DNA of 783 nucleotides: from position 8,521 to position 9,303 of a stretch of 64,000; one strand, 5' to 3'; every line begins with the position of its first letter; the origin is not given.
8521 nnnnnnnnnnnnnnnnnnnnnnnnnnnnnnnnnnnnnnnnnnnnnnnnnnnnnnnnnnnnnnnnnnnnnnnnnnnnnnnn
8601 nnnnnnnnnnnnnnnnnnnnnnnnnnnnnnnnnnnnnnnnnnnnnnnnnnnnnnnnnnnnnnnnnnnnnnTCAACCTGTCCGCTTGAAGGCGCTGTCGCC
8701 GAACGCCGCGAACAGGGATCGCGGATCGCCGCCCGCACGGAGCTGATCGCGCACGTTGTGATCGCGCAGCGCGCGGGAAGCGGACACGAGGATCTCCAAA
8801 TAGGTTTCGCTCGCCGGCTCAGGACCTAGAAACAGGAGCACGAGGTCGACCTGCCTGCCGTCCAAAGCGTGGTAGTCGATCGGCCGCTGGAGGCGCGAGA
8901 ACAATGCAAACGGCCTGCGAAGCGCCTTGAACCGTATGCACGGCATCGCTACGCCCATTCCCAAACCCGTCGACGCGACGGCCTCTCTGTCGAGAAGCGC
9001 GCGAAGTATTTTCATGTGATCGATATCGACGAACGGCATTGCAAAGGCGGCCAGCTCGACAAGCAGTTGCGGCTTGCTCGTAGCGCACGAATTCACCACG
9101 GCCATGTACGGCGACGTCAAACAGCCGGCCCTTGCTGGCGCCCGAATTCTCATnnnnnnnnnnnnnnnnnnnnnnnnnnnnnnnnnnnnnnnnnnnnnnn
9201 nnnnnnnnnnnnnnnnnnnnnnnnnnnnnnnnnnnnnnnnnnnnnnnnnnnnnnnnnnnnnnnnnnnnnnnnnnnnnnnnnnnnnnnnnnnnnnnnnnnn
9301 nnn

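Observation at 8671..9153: PtsN paralogue next to kdpFABCDE with the phosphorylated His replaced by Cys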

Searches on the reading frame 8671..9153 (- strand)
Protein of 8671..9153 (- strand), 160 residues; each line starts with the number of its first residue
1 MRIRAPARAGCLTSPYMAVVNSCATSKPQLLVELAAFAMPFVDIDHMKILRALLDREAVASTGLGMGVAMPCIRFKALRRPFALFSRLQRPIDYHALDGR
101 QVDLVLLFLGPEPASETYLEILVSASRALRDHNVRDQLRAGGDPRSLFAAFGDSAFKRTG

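Call 8: find_homologous_proteins(query=window:8671-9153:-, max_evalue=0.00001)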
Query window:8671-9153:- (160 aa): 35 proteins with E <= 0.00001 among 456 candidates.
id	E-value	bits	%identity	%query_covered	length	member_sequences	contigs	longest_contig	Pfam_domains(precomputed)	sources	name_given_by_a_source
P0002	5.2e-84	298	89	100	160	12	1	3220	PF00359.28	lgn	-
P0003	3.2e-81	289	89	97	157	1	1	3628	PF00359.28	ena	-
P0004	1.1e-71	258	79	100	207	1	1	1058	PF00359.28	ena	-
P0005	3.4e-52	194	65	94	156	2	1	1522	PF00359.28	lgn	-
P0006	9.0e-49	183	76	79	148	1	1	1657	PF00359.28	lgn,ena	-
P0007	4.4e-44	168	57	93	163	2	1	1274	PF00359.28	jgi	-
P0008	5.2e-42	161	55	90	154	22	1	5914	PF00359.28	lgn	-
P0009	8.3e-42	161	55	90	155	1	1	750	PF00359.28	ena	-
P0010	1.9e-41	160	56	89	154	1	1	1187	PF00359.28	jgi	jgi:PTS system nitrogen regulatory IIA component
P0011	1.1e-40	157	55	88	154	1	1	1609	PF00359.28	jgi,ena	-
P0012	1.1e-40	157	56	86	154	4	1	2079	PF00359.28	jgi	jgi:PTS system nitrogen regulatory IIA component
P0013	3.7e-40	155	52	91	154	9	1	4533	PF00359.28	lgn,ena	-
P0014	6.3e-40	155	57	86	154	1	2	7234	PF00359.28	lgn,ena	-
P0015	1.1e-39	154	55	91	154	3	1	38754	PF00359.28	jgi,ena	jgi:PTS system nitrogen regulatory IIA component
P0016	1.4e-38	150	56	90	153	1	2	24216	PF00359.28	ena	-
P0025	3.4e-34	136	49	93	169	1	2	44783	PF00359.28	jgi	jgi:PTS system nitrogen regulatory IIA component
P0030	6.9e-29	119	46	85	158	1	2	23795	PF00359.28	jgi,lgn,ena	-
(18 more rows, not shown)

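Call 14: find_related_loci(query=A2, collection=genome_contigs, flank=10000)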
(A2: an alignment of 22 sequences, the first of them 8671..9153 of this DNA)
Query A2 (160 aa) in genome_contigs; peptide patterns used: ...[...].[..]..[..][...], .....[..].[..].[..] (x = any residue, [..] = any of these).
310 stretches matched a pattern; 83 encode a relative of the query (tblastn E <= 1e-3); the best 80 are kept; 80 distinct loci.
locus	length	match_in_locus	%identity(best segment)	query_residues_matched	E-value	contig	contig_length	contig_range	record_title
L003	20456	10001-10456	51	4-155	5e-45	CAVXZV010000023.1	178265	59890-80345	MAG: uncultured Alphaproteobacteria bacterium isolate MFD01223.bin.1.97 genome assembly, contig: contig_26014, whole gen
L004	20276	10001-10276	61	64-155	2e-29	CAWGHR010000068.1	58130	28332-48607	MAG: uncultured Alphaproteobacteria bacterium isolate MFD01689.bin.2.76 genome assembly, contig: contig_62269, whole gen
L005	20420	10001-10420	42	12-151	8e-27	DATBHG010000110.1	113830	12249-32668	MAG TPA_asm: Xanthobacteraceae bacterium isolate SMAG_U3858 k141_2531760, whole genome shotgun sequence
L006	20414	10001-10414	41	12-149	2e-24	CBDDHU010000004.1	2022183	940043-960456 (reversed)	MAG: Minwuia sp. isolate e733e273-b673-41f5-bb2c-ec37d230e7dd genome assembly, contig: contig_4, whole genome shotgun se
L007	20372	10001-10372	42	25-148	3e-24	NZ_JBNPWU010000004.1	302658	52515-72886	Aminobacter sp. BE82 Ga0454509_04, whole genome shotgun sequence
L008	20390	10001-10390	40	19-148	1e-23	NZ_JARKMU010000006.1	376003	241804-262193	Aminobacter sp. Piv2-1 Piv2-1_6, whole genome shotgun sequence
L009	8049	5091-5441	44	24-140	8e-23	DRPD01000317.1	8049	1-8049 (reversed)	MAG TPA_asm: Thermopetrobacter sp. isolate HyVt-550 HyVt-550_k145_726156, whole genome shotgun sequence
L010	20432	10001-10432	38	12-155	3e-22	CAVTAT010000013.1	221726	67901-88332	MAG: uncultured Alphaproteobacteria bacterium isolate MFD04651.bin.2.154 genome assembly, contig: contig_47396, whole ge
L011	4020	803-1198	40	20-151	1e-21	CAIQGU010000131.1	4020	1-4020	MAG: uncultured Burkholderiales bacterium isolate T7-022_bin-548 genome assembly, contig: bin-548:131/532, whole genome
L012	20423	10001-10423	38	11-151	1e-21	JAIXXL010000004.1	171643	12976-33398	MAG: Betaproteobacteria bacterium isolate D4_MAG_00051 pond_D4_MAG_00051_000000000034, whole genome shotgun sequence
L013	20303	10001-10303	48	49-149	4e-21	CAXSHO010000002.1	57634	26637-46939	MAG: uncultured Caulobacteraceae bacterium isolate private_X4_metawrap_bin.11 genome assembly, contig: private_X4_metawr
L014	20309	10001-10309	42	49-151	7e-21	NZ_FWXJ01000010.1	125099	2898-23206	Polynucleobacter kasalickyi strain VK13, whole genome shotgun sequence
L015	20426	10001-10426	35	10-151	3e-20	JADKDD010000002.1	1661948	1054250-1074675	MAG: Rhodocyclaceae bacterium isolate OdNW_18-Q3-R42-56_BAT3C.215 tig00000156-10-16625490, whole genome shotgun sequence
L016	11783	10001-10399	36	19-151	8e-20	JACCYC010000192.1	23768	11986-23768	MAG: Burkholderiaceae bacterium isolate MGR_bin194 SD2897-2912_k127_7105046, whole genome shotgun sequence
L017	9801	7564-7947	39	20-147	8e-20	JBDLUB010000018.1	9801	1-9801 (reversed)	MAG: Pseudomonadota bacterium isolate lewisrun_2019_sw_WHONDRS-S19S_0014_F_bin.15 scaffold_584, whole genome shotgun seq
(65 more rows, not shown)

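Call 21: find_encoding_contigs(protein=P0015, flank=10000, max_places=2)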
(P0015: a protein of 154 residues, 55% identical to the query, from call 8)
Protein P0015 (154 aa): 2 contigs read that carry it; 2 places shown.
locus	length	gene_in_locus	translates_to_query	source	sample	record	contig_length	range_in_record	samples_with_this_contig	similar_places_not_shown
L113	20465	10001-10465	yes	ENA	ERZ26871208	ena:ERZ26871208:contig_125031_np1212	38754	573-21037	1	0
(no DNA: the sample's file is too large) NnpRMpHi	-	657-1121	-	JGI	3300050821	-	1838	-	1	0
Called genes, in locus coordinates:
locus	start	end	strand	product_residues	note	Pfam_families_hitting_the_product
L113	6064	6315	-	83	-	-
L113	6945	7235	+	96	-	PF00873:ACR_tran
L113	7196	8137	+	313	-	PF00873:ACR_tran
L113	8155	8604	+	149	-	PF00873:ACR_tran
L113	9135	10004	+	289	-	PF08241:Methyltransf_11, PF08242:Methyltransf_12, PF13649:Methyltransf_25, PF13847:Methyltransf_31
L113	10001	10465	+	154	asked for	PF00359:PTS_EIIA_2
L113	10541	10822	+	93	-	-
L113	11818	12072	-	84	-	-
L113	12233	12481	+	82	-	-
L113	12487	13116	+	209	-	PF07549:Sec_GG, PF02355:SecD_SecF_C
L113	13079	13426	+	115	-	PF02355:SecD_SecF_C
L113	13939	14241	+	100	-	-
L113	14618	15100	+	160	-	-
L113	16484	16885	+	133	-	PF00903:Glyoxalase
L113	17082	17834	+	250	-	-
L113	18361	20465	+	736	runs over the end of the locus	PF07715:Plug, PF00593:TonB_dep_Rec_b-barrel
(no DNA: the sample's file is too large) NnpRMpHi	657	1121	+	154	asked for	PF00359:PTS_EIIA_2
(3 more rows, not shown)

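Call 22: find_encoding_contigs(protein=P0025, flank=10000, max_places=2)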
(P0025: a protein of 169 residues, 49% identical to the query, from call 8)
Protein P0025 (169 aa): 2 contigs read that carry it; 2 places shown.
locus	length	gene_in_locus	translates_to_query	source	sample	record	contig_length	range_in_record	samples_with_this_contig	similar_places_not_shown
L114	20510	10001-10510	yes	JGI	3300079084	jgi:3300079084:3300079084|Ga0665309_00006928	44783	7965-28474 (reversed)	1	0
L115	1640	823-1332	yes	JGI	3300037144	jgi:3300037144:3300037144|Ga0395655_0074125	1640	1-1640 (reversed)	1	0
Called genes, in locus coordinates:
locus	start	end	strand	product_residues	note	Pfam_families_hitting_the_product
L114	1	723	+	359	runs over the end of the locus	PF01008:IF-2B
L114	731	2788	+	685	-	PF00596:Aldolase_II, PF00106:adh_short, PF01370:Epimerase (weak), PF08659:KR, PF13561:adh_short_C2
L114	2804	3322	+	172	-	-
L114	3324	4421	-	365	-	PF01926:MMR_HSR1, PF02421:FeoB_N, PF06071:YchF-GTPase_C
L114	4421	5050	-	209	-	PF01195:Pept_tRNA_hydro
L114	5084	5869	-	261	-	PF01386:Ribosomal_L25p, PF14693:Ribosomal_TL5_C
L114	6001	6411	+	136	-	PF08570:DUF1761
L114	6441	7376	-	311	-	PF07549:Sec_GG, PF02355:SecD_SecF_C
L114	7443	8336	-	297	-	PF13489:Methyltransf_23, PF01209:Ubie_methyltran, PF05175:MTS (weak), PF08241:Methyltransf_11, PF08242:Methyltransf_12, PF13649:Methyltransf_25, PF13847:Methyltransf_31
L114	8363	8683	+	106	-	-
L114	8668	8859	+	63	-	-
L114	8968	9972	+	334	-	PF08241:Methyltransf_11 (weak), PF08242:Methyltransf_12, PF13649:Methyltransf_25, PF13847:Methyltransf_31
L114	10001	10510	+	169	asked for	PF00359:PTS_EIIA_2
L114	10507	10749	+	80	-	-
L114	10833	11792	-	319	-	PF13793:Pribosyltran_N, PF00156:Pribosyltran, PF14572:Pribosyl_synth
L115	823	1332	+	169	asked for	PF00359:PTS_EIIA_2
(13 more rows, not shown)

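Call 23: find_encoding_contigs(protein=P0008, flank=10000, max_places=3)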
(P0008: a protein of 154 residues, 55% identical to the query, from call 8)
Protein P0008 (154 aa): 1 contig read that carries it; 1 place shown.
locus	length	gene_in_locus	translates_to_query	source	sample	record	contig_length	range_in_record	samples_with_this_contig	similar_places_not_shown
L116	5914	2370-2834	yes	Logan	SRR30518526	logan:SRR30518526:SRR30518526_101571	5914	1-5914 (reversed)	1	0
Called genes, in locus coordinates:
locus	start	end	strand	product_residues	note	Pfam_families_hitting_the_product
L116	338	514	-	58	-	-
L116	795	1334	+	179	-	PF03330:DPBB_1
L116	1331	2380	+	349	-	-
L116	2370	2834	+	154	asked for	PF00359:PTS_EIIA_2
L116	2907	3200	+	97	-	-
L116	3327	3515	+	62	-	-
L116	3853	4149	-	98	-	-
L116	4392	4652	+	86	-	-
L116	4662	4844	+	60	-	-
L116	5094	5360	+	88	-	-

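Call 24: find_encoding_contigs(protein=P0002, flank=10000, max_places=4)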
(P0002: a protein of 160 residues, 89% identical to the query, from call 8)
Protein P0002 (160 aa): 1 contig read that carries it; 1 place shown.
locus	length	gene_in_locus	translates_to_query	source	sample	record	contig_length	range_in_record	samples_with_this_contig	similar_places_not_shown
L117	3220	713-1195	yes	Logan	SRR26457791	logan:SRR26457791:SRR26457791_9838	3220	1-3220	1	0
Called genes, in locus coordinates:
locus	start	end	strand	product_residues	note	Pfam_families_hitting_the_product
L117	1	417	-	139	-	?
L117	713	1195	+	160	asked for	PF00359:PTS_EIIA_2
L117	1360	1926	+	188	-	PF13649:Methyltransf_25, PF08241:Methyltransf_11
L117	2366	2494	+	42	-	-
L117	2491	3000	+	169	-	PF03814:KdpA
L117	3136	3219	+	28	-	?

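Call 25: find_encoding_contigs(protein=P0003, flank=10000, max_places=3)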
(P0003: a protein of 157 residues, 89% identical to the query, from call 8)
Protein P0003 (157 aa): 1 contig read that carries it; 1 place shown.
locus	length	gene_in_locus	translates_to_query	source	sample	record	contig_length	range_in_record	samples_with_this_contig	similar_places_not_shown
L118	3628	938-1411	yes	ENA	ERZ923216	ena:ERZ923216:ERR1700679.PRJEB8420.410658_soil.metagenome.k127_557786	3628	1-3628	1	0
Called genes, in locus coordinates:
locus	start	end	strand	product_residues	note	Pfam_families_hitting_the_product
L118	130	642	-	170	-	-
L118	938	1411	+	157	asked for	PF00359:PTS_EIIA_2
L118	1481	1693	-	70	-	-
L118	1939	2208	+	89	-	-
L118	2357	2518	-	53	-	-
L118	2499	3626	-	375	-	?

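Call 26: find_encoding_contigs(protein=P0005, flank=10000, max_places=3)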
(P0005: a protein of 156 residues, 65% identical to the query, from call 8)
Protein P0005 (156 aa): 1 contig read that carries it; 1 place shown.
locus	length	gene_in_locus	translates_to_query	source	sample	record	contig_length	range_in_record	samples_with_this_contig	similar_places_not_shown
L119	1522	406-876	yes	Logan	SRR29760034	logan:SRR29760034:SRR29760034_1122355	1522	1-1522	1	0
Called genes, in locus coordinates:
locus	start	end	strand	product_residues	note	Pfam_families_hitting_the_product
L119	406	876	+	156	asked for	PF00359:PTS_EIIA_2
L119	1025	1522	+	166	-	?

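Call 51: predict_structure(alignment_id=A2)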
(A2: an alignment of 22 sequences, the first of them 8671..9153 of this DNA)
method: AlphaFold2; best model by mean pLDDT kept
length: 160 residues; sequences in the alignment: 22
mean_pLDDT: 79.2   pTM: 0.76
mean pLDDT of the five models: 79.2, 76.8, 76.6, 72.9, 72.4
residues with pLDDT >= 90: 55; 70-90: 64; 50-70: 22; < 50: 19
segments of 3 or more residues with pLDDT < 50: 1-7, 9-12, 154-160
pLDDT, mean of each block of 10 residues (from residue 1): 43 55 87 92 93 91 89 91 88 82 91 88 85 85 61 45
secondary structure, 60 per line:
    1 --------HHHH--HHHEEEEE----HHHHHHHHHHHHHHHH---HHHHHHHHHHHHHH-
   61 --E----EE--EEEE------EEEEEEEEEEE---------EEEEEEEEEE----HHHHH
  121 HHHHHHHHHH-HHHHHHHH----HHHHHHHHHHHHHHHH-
elements in order: H9-12 E18-22 H27-42 H46-59 E72-75 E82-92 E102-111 H116-130 H132-139 H144-159

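Call 59: search_protein_representatives(alignment_id=A2)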
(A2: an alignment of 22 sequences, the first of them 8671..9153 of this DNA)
Query: 22 sequences, 154 profile positions. Proteins with E-value up to 0.001 (for the whole library): 14519; up to 1e-10: 6712; up to 1e-30: 72. The best 150 are listed.
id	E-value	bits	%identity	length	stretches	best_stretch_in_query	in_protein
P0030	1.3e-62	226.4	-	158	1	1-153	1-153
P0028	6.7e-45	168.9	-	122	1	4-110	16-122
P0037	1.1e-41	158.4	-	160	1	1-146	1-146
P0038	1.3e-36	142.0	-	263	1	1-145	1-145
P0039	2.2e-36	141.2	-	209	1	1-146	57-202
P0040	3.6e-36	140.5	-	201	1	1-145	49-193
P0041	4.8e-36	140.1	-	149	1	1-146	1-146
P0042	1.2e-35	138.9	-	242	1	1-140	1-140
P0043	1.4e-35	138.6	-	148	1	1-146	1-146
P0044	1.6e-35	138.5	-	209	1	1-139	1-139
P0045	3.0e-35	137.6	-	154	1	1-150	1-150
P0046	2.1e-34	134.8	-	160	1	1-152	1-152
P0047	2.2e-34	134.8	-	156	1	2-148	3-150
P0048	2.4e-34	134.6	-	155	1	1-148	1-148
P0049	2.8e-34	134.4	-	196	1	1-143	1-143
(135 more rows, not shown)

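Call 60: fold_search(model_id=the predicted structure, library=pdb)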
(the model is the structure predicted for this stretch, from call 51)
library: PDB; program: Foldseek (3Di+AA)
matches with E <= 10: 157; with E <= 0.001: 77
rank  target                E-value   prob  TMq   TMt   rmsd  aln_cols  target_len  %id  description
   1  3urr_A                4.8e-14  1.00  0.84  0.89   1.8       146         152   32  Structure of PTS IIA-like nitrogen-regulatory protein PtsN (BTH_I0484) (ptsN) (released 2011-12-21)
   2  2a0j                  6.6e-13  1.00  0.82  0.90   1.7       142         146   27  Crystal Structure of Nitrogen Regulatory Protein IIA-Ntr from Neisseria meningitidis (released 2005-09-20)
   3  4gqx_A                1.3e-12  1.00  0.84  0.88   1.8       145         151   32  Crystal structure of EIIA(NTR) from Burkholderia pseudomallei (released 2013-03-20)
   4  3urr_B                1.3e-12  1.00  0.82  0.87   1.8       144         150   33  Structure of PTS IIA-like nitrogen-regulatory protein PtsN (BTH_I0484) (ptsN) (released 2011-12-21)
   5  1a6j_A                2.4e-12  1.00  0.79  0.84   2.4       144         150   26  NITROGEN REGULATORY BACTERIAL PROTEIN IIA-NITROGEN (released 1998-07-15)
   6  1a6j_B                4.5e-12  1.00  0.80  0.81   2.2       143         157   26  NITROGEN REGULATORY BACTERIAL PROTEIN IIA-NITROGEN (released 1998-07-15)
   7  8gv9_A                3.4e-06  1.00  0.61  0.15   8.2       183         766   16  The cryo-EM structure of hAE2 with chloride ion (released 2023-04-12)
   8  3bjv                  4.7e-06  1.00  0.67  0.68   3.6       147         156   13  The Crystal Structure of a putative PTS IIA(PtxA) from Streptococcus mutans (released 2008-01-29)
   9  7tw0_A                4.7e-06  1.00  0.62  0.14   7.9       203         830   15  Cryo-EM structure of human band 3-protein 4.2 complex in vertical conformation (released 2022-06-08)
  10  1a3a_B                5.1e-06  1.00  0.70  0.78   3.1       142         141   15  CRYSTAL STRUCTURE OF IIA MANNITOL FROM ESCHERICHIA COLI (released 1998-08-12)
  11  8gvh_A                7.0e-06  1.00  0.60  0.14   7.5       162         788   20  Human AE2 in acidic KNO3 (released 2023-04-12)
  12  3oxp_A                7.4e-06  1.00  0.72  0.77   3.0       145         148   14  Structure of phosphotransferase enzyme II, A component from Yersinia pestis CO92 at 1.2 A resolution (released 2010-10-13)
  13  9a2w_MODEL_1_A        7.4e-06  1.00  0.70  0.20   3.2       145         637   16  Model of E. coli MtlA by in-cell photo-crosslinking MS and deep learning (released 2023-02-24)
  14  5jho_A                7.4e-06  1.00  0.64  0.44   6.2       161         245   16  Crystal structure of the regulatory domain of the sodium driven chloride bicarbonate exchanger. (released 2017-08-16)
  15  1a3a_C                8.4e-06  1.00  0.60  0.65   2.9       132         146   18  CRYSTAL STRUCTURE OF IIA MANNITOL FROM ESCHERICHIA COLI (released 1998-08-12)
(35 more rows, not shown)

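Call 64: search_protein_families(library=pfam, proteins=[L113:9135-10004:+, L117:1360-1926:+], max_evalue=0.001)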
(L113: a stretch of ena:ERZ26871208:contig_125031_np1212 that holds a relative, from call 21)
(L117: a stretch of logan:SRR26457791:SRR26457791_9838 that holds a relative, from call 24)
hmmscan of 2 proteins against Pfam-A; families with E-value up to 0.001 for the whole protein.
L113:9135-10004:+ (289 aa): 5 families
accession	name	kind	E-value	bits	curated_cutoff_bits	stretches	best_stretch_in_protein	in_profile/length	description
PF13649.12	Methyltransf_25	-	7.9e-13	49.4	27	1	27-131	1-94/97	Methyltransferase domain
PF13847.12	Methyltransf_31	-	3.3e-09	37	27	1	25-141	5-112/145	Methyltransferase domain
PF08242.18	Methyltransf_12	-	4e-08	34.3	30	1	28-130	1-92/98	Methyltransferase domain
PF08241.18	Methyltransf_11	-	6.4e-08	33.6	21.2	1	28-131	1-88/95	Methyltransferase domain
PF13489.12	Methyltransf_23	-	0.00028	21.1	27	1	9-85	8-61/164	Methyltransferase domain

L117:1360-1926:+ (188 aa): 3 families
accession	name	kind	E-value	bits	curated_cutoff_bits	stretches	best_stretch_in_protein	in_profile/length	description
PF13649.12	Methyltransf_25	-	1.3e-10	42.3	27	1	30-127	1-97/97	Methyltransferase domain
PF08241.18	Methyltransf_11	-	3.3e-09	37.7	21.2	1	33-131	3-95/95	Methyltransferase domain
PF08242.18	Methyltransf_12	-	6.3e-05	24.1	30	1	32-129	2-98/98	Methyltransferase domain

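Call 77: find_encoding_contigs(protein=P0030, flank=8000, max_places=1)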
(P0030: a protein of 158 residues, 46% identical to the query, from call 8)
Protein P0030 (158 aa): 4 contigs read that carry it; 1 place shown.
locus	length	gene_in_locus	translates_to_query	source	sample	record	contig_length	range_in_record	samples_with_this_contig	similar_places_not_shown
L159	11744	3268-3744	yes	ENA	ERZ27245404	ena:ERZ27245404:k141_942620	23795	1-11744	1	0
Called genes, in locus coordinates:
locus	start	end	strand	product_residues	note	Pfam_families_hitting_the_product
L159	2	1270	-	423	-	?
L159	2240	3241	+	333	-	PF13489:Methyltransf_23 (weak), PF08241:Methyltransf_11, PF08242:Methyltransf_12, PF13649:Methyltransf_25, PF13847:Methyltransf_31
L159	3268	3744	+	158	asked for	PF00359:PTS_EIIA_2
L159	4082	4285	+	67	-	-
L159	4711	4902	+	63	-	-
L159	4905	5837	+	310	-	PF07549:Sec_GG, PF02355:SecD_SecF_C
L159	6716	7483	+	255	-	PF00689:Cation_ATPase_C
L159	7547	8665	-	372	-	PF12679:ABC2_membrane_2, PF12698:ABC2_membrane_3, PF01061:ABC2_membrane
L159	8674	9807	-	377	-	PF12679:ABC2_membrane_2, PF12698:ABC2_membrane_3, PF01061:ABC2_membrane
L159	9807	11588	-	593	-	PF03215:Rad17 (faint), PF13191:AAA_16 (faint), PF00005:ABC_tran, PF02463:SMC_N (faint), PF13401:AAA_22 (faint), PF13304:AAA_21 (weak), PF00005:ABC_tran, PF13304:AAA_21 (weak), +5 more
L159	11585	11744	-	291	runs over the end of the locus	PF25954:Beta-barrel_RND_2 (faint), PF25990:Beta-barrel_YknX (weak)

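Call 78: find_encoding_contigs(protein=P0016, flank=8000, max_places=1)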
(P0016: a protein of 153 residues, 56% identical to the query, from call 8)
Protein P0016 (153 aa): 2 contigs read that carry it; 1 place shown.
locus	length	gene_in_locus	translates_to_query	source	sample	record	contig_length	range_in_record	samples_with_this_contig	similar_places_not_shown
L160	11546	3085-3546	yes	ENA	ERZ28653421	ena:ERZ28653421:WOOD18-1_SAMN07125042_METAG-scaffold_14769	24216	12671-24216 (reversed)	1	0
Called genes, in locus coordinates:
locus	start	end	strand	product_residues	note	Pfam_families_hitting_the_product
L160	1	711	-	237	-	?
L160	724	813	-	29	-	PF09604:Potass_KdpF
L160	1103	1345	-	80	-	-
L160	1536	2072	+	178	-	PF03330:DPBB_1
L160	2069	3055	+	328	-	PF13847:Methyltransf_31, PF08241:Methyltransf_11, PF08242:Methyltransf_12, PF13649:Methyltransf_25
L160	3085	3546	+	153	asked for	PF00359:PTS_EIIA_2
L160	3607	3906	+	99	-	-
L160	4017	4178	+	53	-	-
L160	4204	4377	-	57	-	-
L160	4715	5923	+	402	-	PF00999:Na_H_Exchanger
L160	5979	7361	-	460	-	PF00668:Condensation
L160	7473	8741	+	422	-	PF07690:MFS_1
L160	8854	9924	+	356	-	PF25917:BSH_RND, PF25885:HH_EMRA, PF25954:Beta-barrel_RND_2 (weak), PF25963:Beta-barrel_AAEA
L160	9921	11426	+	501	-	PF00083:Sugar_tr, PF05977:MFS_3, PF13347:MFS_2 (weak), PF07690:MFS_1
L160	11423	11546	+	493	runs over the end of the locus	PF02321:OEP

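Call 79: find_encoding_contigs(protein=P0013, flank=8000, max_places=1)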
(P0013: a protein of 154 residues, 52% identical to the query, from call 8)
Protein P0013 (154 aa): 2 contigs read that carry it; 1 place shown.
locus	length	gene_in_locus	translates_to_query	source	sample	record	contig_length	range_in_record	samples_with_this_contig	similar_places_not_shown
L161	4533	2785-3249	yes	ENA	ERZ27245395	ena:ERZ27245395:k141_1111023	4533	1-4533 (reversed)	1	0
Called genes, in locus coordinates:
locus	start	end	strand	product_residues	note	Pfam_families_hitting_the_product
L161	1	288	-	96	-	?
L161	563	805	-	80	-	-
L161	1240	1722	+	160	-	PF03330:DPBB_1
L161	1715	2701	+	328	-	PF13489:Methyltransf_23 (weak), PF13847:Methyltransf_31, PF08241:Methyltransf_11 (weak), PF08242:Methyltransf_12, PF13649:Methyltransf_25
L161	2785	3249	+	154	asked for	PF00359:PTS_EIIA_2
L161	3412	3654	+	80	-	-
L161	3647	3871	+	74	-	-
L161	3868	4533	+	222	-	?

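Call 81: search_protein_families(library=ncbifam, proteins=[P0015, P0030, P0008], max_evalue=1e-10)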
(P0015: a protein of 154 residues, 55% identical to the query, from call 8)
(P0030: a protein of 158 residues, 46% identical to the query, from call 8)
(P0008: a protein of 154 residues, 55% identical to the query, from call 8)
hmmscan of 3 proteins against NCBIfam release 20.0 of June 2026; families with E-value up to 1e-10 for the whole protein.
P0015 (154 aa): 4 families
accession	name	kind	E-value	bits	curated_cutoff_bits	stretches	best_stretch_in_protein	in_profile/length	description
TIGR01419.1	nitro_reg_IIA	equivalog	2.5e-27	95.5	138.7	1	3-135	2-133/145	PTS IIA-like nitrogen regulatory protein PtsN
NF008145.0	PRK10896.1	equivalog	7.7e-17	61.5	221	1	23-135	33-143/161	PTS IIA-like nitrogen regulatory protein PtsN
NF007389.0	PRK09913.1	equivalog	7.2e-16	58.5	151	1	8-133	5-131/148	PTS fructose transporter subunit IIA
TIGR00848.1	fruA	subfamily_domain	1.5e-15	57.2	103.5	1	10-132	5-129/129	fructose PTS transporter subunit IIA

P0030 (158 aa): 5 families
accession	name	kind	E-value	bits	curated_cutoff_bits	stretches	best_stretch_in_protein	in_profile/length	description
TIGR01419.1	nitro_reg_IIA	equivalog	4.9e-24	84.8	138.7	1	4-137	3-136/145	PTS IIA-like nitrogen regulatory protein PtsN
TIGR00848.1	fruA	subfamily_domain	1.5e-18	67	103.5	1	11-132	6-129/129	fructose PTS transporter subunit IIA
NF008145.0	PRK10896.1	equivalog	7.8e-18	64.7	221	1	16-139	23-147/161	PTS IIA-like nitrogen regulatory protein PtsN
NF007389.0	PRK09913.1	equivalog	2.3e-15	56.8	151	1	22-134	19-132/148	PTS fructose transporter subunit IIA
NF007293.0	PRK09765.1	equivalog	2e-11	43.1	763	1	1-154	2-158/639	PTS 2-O-a-mannosyl-D-glycerate transporter subunit IIABC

P0008 (154 aa): 5 families
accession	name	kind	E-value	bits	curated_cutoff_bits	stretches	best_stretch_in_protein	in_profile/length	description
TIGR01419.1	nitro_reg_IIA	equivalog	5.5e-27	94.4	138.7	1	2-143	1-141/145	PTS IIA-like nitrogen regulatory protein PtsN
NF008145.0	PRK10896.1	equivalog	2.8e-19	69.4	221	1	2-140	9-148/161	PTS IIA-like nitrogen regulatory protein PtsN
TIGR00848.1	fruA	subfamily_domain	2.4e-18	66.3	103.5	1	7-131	2-128/129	fructose PTS transporter subunit IIA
NF007389.0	PRK09913.1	equivalog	6e-18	65.2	151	1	7-127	4-125/148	PTS fructose transporter subunit IIA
NF007293.0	PRK09765.1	equivalog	2e-12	46.4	763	1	1-149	2-153/639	PTS 2-O-a-mannosyl-D-glycerate transporter subunit IIABC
